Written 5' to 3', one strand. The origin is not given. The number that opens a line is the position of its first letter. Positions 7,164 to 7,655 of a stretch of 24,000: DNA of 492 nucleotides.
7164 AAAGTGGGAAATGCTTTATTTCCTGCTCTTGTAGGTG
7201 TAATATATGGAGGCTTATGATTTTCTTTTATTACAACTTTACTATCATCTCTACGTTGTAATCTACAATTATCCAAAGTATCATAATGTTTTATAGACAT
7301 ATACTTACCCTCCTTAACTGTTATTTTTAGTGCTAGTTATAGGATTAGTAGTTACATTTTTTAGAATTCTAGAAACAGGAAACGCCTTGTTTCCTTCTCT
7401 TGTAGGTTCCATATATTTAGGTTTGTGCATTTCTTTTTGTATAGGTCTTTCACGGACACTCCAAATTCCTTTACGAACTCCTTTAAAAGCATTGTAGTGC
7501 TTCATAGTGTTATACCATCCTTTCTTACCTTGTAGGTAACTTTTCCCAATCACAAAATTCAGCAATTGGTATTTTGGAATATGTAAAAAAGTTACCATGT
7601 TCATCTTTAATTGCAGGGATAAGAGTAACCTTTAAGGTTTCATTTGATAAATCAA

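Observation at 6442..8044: Operon with a zinc-ribbon protein, three tandem paralogous small ORFs and a YjjX-type NTPase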

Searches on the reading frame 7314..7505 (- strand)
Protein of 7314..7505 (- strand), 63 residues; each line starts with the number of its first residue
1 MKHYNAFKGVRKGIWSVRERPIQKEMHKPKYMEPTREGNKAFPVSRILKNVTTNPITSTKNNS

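Call 6: search_protein_families(library=pfam, proteins=[window:7314-7505:-], max_evalue=1)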
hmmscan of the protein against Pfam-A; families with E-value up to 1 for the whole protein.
window:7314-7505:- (63 aa): 2 families
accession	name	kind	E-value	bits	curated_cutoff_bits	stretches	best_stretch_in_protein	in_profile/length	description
PF00125.30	Histone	-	0.0037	17.9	26.4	1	23-58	37-68/122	Core histone H2A/H2B/H3/H4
PF12033.13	DUF3519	-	0.03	15.2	27.5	1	14-58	38-82/105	Protein of unknown function (DUF3519)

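Call 7: search_protein_families(library=ncbifam, proteins=[window:7314-7505:-], max_evalue=1)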
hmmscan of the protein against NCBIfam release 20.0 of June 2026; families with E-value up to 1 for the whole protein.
window:7314-7505:- (63 aa): 0 families

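Call 10: find_homologous_proteins(query=A1, max_evalue=0.01)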
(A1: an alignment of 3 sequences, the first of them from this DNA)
Query A1 (3 sequences) (63 aa, profile of the alignment): 2 proteins with E <= 0.01 among 2 candidates.
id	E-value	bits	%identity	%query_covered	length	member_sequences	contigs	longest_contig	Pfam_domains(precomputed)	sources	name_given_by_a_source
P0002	4.2e-31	124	100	100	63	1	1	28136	-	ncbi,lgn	-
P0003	6.2e-31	124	42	79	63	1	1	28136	-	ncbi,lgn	-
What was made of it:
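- Tried and rejected: It found only the copies themselves (call 10).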

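Call 29: search_protein_representatives(alignment_id=A1)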
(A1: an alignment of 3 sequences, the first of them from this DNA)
Query: 3 sequences, 64 profile positions. Proteins with E-value up to 0.001 (for the whole library): 13; up to 1e-10: 4; up to 1e-30: 2. The best 13 are listed.
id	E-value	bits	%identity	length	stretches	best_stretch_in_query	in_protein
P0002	1.3e-31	124.2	-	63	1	3-64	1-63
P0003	2.0e-31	123.7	-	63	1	1-64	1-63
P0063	2.3e-16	75.4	-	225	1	3-55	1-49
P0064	5.8e-11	58.1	-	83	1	5-63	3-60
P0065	5.9e-10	54.9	-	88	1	6-54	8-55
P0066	3.8e-09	52.3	-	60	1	17-54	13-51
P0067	1.4e-08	50.4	-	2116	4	6-47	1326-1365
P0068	4.6e-08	48.8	-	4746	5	5-48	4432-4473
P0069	6.0e-08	48.5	-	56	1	4-57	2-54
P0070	5.2e-06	42.3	-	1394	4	5-42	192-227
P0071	5.7e-06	42.1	-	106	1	20-55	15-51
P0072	9.8e-06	41.4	-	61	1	12-59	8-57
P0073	1.5e-04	37.6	-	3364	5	5-48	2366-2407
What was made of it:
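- Tried and rejected: The exhaustive HMMER search was needed (call 29).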

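Call 32: find_encoding_contigs(protein=P0065, flank=6000, max_places=4)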
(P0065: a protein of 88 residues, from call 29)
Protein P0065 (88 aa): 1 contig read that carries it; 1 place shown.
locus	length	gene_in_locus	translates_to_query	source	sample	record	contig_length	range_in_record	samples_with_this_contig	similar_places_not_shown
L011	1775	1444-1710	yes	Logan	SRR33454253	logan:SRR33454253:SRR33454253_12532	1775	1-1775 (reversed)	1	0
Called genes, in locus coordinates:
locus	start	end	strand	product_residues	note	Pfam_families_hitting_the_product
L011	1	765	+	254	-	?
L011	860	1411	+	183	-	-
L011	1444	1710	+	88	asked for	-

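Call 35: find_encoding_contigs(protein=P0072, flank=6000, max_places=4)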
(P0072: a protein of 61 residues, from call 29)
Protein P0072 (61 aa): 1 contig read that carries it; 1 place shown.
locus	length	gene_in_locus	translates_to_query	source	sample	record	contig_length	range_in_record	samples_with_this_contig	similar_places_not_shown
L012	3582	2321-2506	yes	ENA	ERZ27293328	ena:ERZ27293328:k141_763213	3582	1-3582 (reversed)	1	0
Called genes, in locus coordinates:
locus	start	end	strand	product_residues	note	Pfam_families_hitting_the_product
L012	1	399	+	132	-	?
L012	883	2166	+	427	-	PF21750:DACNH (weak)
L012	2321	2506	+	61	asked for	-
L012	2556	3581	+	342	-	?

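Call 36: find_encoding_contigs(protein=P0064, flank=6000, max_places=4)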
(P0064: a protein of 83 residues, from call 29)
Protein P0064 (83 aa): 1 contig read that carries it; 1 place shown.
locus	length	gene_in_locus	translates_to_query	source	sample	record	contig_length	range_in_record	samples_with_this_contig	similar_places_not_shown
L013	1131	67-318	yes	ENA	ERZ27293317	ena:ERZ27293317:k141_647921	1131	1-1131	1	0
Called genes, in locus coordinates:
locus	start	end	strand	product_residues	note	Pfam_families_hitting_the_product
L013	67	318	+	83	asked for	-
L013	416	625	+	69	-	-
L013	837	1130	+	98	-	?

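Call 45: find_encoding_contigs(protein=P0069, flank=6000, max_places=3)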
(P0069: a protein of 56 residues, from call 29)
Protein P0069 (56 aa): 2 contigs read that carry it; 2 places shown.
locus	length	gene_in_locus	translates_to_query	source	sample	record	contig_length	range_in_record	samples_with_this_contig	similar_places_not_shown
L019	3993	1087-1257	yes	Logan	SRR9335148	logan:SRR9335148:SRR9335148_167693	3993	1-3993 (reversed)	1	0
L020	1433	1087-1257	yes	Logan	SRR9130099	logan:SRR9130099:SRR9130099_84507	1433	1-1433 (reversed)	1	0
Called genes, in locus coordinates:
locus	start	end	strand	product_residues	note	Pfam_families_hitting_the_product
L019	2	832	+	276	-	?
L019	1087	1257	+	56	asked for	-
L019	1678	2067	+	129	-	-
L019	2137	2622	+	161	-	-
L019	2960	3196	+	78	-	-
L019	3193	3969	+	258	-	-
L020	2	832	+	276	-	?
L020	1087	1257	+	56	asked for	-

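Call 47: search_protein_families(library=pfam, proteins=[L012:883-2166:+, L012:2556-3581:+, L019:2-832:+, L019:1678-2067:+, L019:2137-2622:+, L019:2960-3196:+, L019:3193-3969:+, L013:837-1130:+], max_evalue=0.1)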
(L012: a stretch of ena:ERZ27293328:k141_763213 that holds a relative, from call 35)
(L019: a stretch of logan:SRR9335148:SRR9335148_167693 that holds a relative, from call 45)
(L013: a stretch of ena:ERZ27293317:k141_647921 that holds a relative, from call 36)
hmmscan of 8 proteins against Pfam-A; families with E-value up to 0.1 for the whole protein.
L012:883-2166:+ (427 aa): 1 family
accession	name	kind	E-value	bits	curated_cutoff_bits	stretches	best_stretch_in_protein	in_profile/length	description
PF21750.2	DACNH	-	6.5e-06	26.4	27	1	129-232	4-98/107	Probable sensor domain DACNH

L012:2556-3581:+ (342 aa): 0 families

L019:2-832:+ (276 aa): 2 families
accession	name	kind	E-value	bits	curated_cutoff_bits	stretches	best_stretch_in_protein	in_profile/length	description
PF19502.5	DUF6036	-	3.1e-10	40.5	23.6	1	17-141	3-115/164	Nucleotidyltransferase of unknown function (DUF6036)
PF09298.16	FAA_hydrolase_N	-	0.073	13.7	25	0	172-225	36-88/105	Fumarylacetoacetase N-terminal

L019:1678-2067:+ (129 aa): 1 family
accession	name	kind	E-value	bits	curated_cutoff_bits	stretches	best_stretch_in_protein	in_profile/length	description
PF18864.6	AbiTii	-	0.0055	17.4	27.6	1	80-123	22-65/189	AbiTii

L019:2137-2622:+ (161 aa): 1 family
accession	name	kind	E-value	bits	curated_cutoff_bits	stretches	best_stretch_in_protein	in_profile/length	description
PF05014.21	Nuc_deoxyrib_tr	-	0.038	14.6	28.8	1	92-143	49-102/117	Nucleoside 2-deoxyribosyltransferase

L019:2960-3196:+ (78 aa): 0 families

L019:3193-3969:+ (258 aa): 0 families

L013:837-1130:+ (98 aa): 1 family
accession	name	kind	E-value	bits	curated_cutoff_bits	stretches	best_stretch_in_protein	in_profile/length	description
PF18273.6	T3RM_EcoP15I_C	-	0.04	14.6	25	1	30-79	32-79/97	Type III R-M EcoP15I C-terminal domain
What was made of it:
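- a DUF6036 nucleotidyltransferase (call 47);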

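Call 48: search_protein_families(library=padloc, proteins=[L012:883-2166:+, L012:2556-3581:+, L019:2-832:+, L019:1678-2067:+, L019:2137-2622:+], max_evalue=0.1)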
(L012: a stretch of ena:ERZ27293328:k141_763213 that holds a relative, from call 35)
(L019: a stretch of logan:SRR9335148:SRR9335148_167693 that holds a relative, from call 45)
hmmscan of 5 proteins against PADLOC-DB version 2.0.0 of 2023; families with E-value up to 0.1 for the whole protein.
L012:883-2166:+ (427 aa): 0 families

L012:2556-3581:+ (342 aa): 0 families

L019:2-832:+ (276 aa): 1 family
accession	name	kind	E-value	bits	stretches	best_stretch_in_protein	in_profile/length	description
PDLC02314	AbiEii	-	0.026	11.8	1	33-107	50-123/290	AbiEii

L019:1678-2067:+ (129 aa): 1 family
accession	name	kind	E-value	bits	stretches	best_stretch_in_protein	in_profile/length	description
PDLC02334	AbiTii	-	0.024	13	1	80-117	22-59/185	AbiTii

L019:2137-2622:+ (161 aa): 0 families

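Call 72: search_protein_families(library=phrogs, proteins=[window:7314-7505:-, L019:2-832:+, L019:2137-2622:+, L019:3193-3969:+], max_evalue=0.01)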
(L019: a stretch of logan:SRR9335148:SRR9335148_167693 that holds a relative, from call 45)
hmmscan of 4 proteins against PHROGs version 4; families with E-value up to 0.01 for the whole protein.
window:7314-7505:- (63 aa): 0 families

L019:2-832:+ (276 aa): 0 families

L019:2137-2622:+ (161 aa): 1 family
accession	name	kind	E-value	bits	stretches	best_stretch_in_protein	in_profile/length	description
phrog_289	-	other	3.4e-10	40.4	1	31-149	53-150/500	GTP-binding domain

L019:3193-3969:+ (258 aa): 1 family
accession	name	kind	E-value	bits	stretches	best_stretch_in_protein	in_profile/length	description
phrog_25649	-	unknown function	0.0068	17.6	0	49-80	13-44/63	-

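Call 97: find_encoding_contigs(protein=P0071, flank=4000, max_places=4)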
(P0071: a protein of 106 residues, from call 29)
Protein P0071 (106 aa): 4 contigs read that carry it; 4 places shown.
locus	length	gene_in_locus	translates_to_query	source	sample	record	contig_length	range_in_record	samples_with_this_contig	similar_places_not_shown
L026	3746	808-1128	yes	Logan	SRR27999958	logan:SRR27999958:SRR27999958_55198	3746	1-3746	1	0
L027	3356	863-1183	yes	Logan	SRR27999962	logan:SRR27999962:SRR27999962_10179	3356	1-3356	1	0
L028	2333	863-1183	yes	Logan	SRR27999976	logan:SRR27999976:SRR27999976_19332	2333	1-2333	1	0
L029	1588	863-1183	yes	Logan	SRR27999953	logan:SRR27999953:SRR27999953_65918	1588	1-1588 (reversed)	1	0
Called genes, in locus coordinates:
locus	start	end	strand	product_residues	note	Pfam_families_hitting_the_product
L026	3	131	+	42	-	?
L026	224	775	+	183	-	-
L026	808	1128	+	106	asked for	-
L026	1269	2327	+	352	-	PF19328:DAP_DH_C (faint)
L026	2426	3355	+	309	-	-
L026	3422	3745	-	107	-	?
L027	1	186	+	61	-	?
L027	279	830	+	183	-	-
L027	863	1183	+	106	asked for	-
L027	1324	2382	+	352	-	PF19328:DAP_DH_C (faint)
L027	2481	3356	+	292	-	?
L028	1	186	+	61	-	?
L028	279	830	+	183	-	-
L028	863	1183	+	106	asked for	-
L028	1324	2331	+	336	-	?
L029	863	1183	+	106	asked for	-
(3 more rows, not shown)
